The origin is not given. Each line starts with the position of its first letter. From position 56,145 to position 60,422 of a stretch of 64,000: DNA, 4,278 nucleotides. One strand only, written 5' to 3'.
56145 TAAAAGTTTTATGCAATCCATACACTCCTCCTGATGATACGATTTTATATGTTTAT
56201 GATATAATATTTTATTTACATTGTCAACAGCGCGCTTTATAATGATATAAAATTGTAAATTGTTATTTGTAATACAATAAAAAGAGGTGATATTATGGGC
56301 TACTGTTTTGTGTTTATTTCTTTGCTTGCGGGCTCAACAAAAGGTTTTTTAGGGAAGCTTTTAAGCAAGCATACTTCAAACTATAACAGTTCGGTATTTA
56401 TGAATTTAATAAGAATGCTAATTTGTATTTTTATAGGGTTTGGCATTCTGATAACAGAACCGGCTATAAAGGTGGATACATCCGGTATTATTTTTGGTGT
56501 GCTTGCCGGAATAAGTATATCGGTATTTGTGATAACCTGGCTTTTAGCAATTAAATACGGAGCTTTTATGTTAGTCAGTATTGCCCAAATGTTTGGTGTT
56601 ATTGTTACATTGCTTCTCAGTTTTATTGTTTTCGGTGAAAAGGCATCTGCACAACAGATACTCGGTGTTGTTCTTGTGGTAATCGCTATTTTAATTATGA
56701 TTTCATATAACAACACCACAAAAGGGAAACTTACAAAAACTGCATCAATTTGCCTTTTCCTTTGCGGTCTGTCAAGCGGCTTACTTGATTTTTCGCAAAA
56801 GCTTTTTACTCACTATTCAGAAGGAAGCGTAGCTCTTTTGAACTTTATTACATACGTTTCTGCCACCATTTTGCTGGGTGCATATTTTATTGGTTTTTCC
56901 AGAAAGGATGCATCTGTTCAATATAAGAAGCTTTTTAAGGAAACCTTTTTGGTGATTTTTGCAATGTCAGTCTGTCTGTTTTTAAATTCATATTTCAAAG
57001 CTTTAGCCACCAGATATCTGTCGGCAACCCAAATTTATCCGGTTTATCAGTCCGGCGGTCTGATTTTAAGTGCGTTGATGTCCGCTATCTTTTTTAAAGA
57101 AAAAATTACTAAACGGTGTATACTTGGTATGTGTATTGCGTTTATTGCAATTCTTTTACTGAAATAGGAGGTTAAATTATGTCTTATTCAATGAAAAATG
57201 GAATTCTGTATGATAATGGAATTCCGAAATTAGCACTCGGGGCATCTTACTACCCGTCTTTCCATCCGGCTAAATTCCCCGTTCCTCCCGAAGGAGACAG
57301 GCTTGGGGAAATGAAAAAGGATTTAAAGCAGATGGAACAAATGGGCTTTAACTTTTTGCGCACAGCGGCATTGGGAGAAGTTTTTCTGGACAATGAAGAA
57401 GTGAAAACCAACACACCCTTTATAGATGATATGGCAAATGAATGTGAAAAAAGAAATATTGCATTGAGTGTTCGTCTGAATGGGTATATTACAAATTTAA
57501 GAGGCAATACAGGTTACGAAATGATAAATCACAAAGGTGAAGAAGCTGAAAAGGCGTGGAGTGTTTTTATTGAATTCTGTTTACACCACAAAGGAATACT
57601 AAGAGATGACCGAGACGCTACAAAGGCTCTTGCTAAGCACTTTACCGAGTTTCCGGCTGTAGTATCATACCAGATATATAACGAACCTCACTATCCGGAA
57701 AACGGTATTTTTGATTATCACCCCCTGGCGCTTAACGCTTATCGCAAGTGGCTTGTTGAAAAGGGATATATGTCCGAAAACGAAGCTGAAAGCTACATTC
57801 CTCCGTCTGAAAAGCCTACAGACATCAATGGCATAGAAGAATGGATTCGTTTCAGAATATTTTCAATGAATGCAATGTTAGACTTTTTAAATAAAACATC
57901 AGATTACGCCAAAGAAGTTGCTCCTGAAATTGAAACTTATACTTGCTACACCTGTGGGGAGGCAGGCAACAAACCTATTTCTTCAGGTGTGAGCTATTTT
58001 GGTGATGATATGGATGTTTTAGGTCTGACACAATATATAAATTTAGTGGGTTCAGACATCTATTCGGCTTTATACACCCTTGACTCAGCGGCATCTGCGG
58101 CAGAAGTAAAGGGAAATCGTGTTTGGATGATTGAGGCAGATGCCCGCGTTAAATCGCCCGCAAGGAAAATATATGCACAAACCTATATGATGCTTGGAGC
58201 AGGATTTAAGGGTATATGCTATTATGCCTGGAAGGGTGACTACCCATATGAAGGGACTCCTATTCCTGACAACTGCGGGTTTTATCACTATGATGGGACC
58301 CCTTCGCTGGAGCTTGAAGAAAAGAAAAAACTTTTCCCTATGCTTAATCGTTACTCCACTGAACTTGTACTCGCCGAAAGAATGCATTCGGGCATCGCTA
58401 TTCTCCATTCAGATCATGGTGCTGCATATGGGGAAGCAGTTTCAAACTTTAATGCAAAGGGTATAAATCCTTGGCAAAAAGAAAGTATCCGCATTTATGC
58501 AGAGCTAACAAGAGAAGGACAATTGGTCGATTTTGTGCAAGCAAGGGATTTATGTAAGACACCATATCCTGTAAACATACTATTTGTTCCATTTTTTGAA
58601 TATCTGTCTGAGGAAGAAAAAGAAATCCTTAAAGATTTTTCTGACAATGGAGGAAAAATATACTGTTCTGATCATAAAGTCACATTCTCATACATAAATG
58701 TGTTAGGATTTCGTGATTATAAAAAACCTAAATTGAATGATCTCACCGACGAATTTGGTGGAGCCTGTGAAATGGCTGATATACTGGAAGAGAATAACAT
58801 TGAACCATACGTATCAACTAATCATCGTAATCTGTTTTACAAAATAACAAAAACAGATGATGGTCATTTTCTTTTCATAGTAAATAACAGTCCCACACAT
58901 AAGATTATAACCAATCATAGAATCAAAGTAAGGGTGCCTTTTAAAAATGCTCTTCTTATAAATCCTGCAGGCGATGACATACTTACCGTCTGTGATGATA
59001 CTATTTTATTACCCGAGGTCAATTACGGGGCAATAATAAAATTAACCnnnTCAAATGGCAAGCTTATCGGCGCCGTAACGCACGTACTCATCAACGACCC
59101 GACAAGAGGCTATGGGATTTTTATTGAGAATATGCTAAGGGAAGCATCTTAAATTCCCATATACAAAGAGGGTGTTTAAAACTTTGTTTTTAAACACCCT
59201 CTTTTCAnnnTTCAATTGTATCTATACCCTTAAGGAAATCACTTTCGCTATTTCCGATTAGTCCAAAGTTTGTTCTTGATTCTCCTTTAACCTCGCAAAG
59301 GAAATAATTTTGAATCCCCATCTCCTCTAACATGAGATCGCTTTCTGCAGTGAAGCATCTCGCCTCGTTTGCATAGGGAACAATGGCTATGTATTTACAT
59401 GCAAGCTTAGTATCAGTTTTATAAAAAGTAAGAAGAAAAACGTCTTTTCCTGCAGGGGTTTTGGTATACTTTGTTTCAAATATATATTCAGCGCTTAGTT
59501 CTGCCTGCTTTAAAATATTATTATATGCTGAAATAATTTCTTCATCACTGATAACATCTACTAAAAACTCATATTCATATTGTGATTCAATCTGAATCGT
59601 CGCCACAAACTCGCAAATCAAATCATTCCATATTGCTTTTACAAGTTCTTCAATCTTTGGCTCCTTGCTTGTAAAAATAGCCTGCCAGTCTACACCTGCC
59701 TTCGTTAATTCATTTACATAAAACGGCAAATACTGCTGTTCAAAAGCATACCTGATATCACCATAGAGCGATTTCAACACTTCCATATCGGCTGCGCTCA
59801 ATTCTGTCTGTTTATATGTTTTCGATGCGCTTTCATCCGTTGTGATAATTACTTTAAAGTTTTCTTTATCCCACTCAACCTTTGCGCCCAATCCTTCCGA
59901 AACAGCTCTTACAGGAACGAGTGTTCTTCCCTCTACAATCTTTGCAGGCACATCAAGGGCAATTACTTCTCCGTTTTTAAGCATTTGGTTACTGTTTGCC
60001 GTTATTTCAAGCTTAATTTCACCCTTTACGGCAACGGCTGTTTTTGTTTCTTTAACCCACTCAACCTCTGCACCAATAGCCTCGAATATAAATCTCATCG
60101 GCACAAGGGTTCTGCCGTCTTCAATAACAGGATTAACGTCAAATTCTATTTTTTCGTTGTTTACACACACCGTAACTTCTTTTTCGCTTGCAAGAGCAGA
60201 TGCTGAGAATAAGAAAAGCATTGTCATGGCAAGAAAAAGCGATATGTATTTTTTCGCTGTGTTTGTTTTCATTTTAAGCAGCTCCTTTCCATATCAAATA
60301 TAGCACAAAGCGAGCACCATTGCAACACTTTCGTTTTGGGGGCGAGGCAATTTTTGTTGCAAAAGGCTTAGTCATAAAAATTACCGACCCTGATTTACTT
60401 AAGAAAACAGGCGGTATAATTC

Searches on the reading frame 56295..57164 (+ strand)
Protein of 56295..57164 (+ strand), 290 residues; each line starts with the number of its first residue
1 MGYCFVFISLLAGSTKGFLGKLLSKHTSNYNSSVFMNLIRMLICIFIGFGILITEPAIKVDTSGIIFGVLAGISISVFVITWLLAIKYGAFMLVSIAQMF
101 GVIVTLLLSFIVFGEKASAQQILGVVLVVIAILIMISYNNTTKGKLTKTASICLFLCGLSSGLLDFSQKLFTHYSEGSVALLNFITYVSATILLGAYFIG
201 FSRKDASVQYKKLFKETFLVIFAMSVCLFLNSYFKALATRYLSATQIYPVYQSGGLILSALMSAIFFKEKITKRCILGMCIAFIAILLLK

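Call 87: search_protein_families(library=pfam, proteins=[window:56295-57164:+], max_evalue=0.0001)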
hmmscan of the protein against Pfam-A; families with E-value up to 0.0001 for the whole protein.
window:56295-57164:+ (290 aa): 1 family
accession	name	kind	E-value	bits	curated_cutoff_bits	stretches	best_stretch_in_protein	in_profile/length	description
PF00892.27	EamA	-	1e-17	65.1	28.2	2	2-136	3-134/135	EamA-like transporter family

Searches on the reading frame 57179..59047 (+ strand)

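Call 87: search_protein_families(library=pfam, proteins=[window:57179-59047:+], max_evalue=0.0001)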
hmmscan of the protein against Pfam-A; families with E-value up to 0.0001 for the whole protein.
window:57179-59047:+ (623 aa): 1 family
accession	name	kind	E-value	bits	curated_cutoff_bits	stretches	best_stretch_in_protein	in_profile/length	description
PF02449.21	Glyco_hydro_42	-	2.9e-09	37.2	21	1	44-352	11-338/376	Beta-galactosidase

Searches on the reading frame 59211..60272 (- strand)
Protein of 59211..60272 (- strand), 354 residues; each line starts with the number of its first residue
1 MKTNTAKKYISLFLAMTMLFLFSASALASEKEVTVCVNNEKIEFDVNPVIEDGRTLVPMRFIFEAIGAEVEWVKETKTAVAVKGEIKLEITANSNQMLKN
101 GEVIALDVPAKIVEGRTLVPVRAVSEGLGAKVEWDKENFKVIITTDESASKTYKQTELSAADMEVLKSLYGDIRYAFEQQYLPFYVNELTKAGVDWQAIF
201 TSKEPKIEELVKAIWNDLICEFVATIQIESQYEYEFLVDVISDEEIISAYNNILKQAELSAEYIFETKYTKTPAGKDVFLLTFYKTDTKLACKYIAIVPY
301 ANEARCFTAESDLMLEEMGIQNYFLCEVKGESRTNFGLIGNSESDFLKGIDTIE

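Call 87: search_protein_families(library=pfam, proteins=[window:59211-60272:-], max_evalue=0.0001)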
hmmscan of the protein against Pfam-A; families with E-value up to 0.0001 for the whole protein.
window:59211-60272:- (354 aa): 1 family
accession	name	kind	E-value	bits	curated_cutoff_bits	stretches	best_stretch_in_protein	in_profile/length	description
PF07833.16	Cu_amine_oxidN1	-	4.4e-39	133.2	24.2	1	36-143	1-108/108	Copper amine oxidase N-terminal domain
